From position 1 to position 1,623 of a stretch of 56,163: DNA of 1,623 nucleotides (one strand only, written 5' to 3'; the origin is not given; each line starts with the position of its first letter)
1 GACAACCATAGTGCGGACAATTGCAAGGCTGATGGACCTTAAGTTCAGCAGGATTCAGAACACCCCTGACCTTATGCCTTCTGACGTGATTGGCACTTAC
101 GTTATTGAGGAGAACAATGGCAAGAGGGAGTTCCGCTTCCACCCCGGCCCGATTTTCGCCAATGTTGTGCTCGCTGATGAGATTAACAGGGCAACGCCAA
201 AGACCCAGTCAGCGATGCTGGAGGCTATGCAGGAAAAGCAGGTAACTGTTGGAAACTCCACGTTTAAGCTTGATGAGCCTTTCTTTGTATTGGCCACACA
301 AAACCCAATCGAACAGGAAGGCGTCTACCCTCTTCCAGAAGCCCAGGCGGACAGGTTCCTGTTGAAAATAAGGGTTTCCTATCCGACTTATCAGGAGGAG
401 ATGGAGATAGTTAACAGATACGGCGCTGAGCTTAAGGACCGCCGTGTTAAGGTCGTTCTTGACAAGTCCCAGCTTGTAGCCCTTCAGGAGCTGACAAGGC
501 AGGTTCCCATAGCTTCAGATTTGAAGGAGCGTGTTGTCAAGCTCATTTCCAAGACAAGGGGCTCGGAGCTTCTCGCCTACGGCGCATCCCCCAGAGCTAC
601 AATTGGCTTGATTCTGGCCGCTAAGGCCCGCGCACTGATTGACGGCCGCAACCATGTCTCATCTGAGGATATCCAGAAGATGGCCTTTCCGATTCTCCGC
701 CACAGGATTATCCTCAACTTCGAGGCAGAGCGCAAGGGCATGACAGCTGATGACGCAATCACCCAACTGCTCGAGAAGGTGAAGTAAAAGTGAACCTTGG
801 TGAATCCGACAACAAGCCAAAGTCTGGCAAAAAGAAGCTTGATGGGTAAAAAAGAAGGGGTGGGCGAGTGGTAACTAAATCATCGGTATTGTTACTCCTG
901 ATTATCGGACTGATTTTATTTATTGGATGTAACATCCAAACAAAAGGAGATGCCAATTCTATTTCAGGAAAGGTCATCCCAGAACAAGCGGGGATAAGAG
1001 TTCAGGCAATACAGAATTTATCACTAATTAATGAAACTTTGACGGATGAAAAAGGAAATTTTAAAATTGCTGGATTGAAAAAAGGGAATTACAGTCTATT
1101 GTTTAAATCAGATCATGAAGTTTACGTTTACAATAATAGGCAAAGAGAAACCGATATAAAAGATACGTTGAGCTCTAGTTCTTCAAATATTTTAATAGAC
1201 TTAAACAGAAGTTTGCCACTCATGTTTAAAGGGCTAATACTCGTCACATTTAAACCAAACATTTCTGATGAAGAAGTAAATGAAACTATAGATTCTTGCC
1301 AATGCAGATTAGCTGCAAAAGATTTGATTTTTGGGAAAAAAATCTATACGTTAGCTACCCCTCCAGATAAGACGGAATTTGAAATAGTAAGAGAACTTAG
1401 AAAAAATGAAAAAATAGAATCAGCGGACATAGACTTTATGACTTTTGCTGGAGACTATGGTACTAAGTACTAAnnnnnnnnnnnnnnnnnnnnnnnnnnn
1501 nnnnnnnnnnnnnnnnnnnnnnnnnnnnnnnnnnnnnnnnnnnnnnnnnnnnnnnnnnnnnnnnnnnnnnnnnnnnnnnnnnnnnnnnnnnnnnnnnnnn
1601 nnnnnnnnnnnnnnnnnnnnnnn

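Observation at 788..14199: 13.4-kb low-GC secretome block wedged between a MoxR ATPase gene and its usual DUF58 partner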

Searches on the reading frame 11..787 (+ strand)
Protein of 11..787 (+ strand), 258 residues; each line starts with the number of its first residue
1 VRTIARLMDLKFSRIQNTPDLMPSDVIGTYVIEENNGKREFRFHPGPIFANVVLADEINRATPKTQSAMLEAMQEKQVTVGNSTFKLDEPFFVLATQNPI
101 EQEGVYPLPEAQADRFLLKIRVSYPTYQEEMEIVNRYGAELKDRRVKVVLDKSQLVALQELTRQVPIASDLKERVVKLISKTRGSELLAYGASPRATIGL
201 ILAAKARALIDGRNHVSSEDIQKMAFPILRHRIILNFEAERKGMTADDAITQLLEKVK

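Call 5: search_protein_families(library=pfam, proteins=[window:11-787:+], max_evalue=0.01)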
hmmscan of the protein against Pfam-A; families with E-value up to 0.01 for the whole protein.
window:11-787:+ (258 aa): 4 families
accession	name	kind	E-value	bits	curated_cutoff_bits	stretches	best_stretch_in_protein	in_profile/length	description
PF07726.17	AAA_3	-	2.4e-55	186.4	27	1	2-118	17-131/131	ATPase family associated with various cellular activities (AAA)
PF17863.7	AAA_lid_2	-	3.2e-21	75.3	22.7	1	181-252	2-73/74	AAA lid domain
PF07728.20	AAA_5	-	1.1e-08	35.6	22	1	2-116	17-139/139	AAA domain (dynein-related subfamily)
PF20030.5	bpMoxR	-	0.00033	20.2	27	1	50-147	98-190/205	MoxR domain in the MoxR-vWA-beta-propeller ternary systems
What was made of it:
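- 11..787 (+): 3' part of moxR (MoxR-type AAA+ ATPase; its 5' end lies before the window). Left flank of the island, backbone composition. Pfam AAA_3 E 2.4e-55 and AAA_lid_2 (call 5).
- Checked: moxR runs 11-787 and is cut by the window start; Pfam AAA_3 begins at profile position 17 (call 5).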

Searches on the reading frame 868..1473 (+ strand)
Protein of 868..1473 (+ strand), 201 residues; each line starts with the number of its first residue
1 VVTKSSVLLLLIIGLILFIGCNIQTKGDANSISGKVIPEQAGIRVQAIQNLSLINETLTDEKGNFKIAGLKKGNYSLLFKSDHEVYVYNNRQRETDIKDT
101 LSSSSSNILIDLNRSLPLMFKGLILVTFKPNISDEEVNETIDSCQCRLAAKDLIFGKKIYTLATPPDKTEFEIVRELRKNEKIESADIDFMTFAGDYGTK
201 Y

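Call 5: search_protein_families(library=pfam, proteins=[window:868-1473:+], max_evalue=0.01)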
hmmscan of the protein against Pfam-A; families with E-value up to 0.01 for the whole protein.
window:868-1473:+ (201 aa): 3 families
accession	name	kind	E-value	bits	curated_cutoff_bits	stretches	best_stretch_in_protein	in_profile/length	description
PF13715.12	CarbopepD_reg_2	-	2.9e-05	24.5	32.2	1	32-81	1-52/88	CarboxypepD_reg-like domain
PF17210.9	SdrD_B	-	0.00018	22.1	29.7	1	41-100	25-85/112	SdrD B-like domain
PF13620.12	CarboxypepD_reg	-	0.0002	22.1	32.3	1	41-80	15-55/82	Carboxypeptidase regulatory-like domain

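Call 53: search_protein_families(library=pfam, proteins=[window:868-1473:+], max_evalue=5)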
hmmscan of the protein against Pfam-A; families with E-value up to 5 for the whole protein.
window:868-1473:+ (201 aa): 11 families
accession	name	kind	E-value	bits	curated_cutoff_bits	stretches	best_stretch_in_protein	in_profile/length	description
PF13715.12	CarbopepD_reg_2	-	2.9e-05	24.5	32.2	1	32-81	1-52/88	CarboxypepD_reg-like domain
PF17210.9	SdrD_B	-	0.00018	22.1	29.7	1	41-100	25-85/112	SdrD B-like domain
PF13620.12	CarboxypepD_reg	-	0.0002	22.1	32.3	1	41-80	15-55/82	Carboxypeptidase regulatory-like domain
PF22902.2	NOMO1-like_9th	-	0.01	16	27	1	32-73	5-48/75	BOS complex subunit NOMO1-like, beta sandwich domain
PF23193.1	NOMO_3rd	-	0.012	16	27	1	17-82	22-87/120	NOMO third transthyretin-like domain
PF09181.15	ProRS-C_2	-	0.016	15.7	25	1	107-143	10-46/66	Prolyl-tRNA synthetase, C-terminal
PF17802.7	SpaA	-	0.039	14.6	23.1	1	54-92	33-71/91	Prealbumin-like fold domain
PF01060.29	TTR-52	-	0.064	14.3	24.9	1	50-91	26-63/79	Transthyretin-like family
PF18351.6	Ago_N_1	-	0.11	13.4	25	1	72-125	16-68/95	Fungal Argonaute N-terminal domain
PF14686.12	fn3_3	-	0.17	12.1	24.4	1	57-77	29-49/75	Polysaccharide lyase family 4, domain II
PF22148.1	Fervidolysin_NPro-like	-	0.2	12.5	21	1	121-186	17-78/81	Fervidolysin N-terminal prodomain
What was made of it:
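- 868..1473 (+): ORF1, 201 aa. Probable lipoprotein with a CarboxypepD_reg/transthyretin-like beta-sandwich. The C-terminal half may be a subtilase-prodomain-like (beta-alpha-beta-beta-alpha-beta) domain. Pfam hits are sub-threshold: CarbopepD_reg_2 E 2.9e-5 and Fervidolysin_NPro-like E 0.2 (calls 5, 53).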

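Call 54: search_protein_families(library=ncbifam, proteins=[window:868-1473:+], max_evalue=0.01)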
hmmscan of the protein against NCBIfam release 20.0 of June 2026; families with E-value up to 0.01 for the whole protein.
window:868-1473:+ (201 aa): 0 families

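Call 68: predict_structure(protein=window:868-1473:+)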
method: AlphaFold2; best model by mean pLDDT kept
length: 201 residues; sequences in the alignment: 1
mean_pLDDT: 44.3   pTM: 0.30
mean pLDDT of the five models: 44.3, 39.4, 38.9, 34.6, 33.9
residues with pLDDT >= 90: 0; 70-90: 17; 50-70: 33; < 50: 151
segments of 3 or more residues with pLDDT < 50: 24-69, 80-134, 136-162, 183-201
pLDDT, mean of each block of 10 residues (from residue 1): 71 79 44 25 29 42 42 51 46 39 33 37 39 46 39 44 52 56 40 31 29
secondary structure, 60 per line:
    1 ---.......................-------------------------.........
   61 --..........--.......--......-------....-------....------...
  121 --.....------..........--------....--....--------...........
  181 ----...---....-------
elements in order: H4-26 E52-60 E63-72 E75-81 E84-89 E97-100 E108-111 E123-127 H134-143 E152-155 E158-161 H170-180 E191-194
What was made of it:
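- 868..1473 (+): AF2 model pLDDT is 44, so only the secondary-structure pattern is usable (call 68).
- On Stand-alone subtilase prodomain-like inhibitor/chaperone (for ORF1): The AF2 model has pLDDT 44, but residues 123-194 are predicted as beta-alpha-beta-beta-alpha-beta (call 68).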

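Call 79: find_encoding_contigs(protein=window:868-1473:+, flank=10000, max_places=6)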
Protein window:868-1473:+ (201 aa): no gene with exactly this product is on record in the collection.
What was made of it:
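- Checked: The left junction has no independent assembly support (call 79).
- The left junction lacks independent assembly support (call 79).
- Tried and rejected: The exact-protein look-up of ORF1 found no record, probably because the gene caller chose a different start (call 79).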
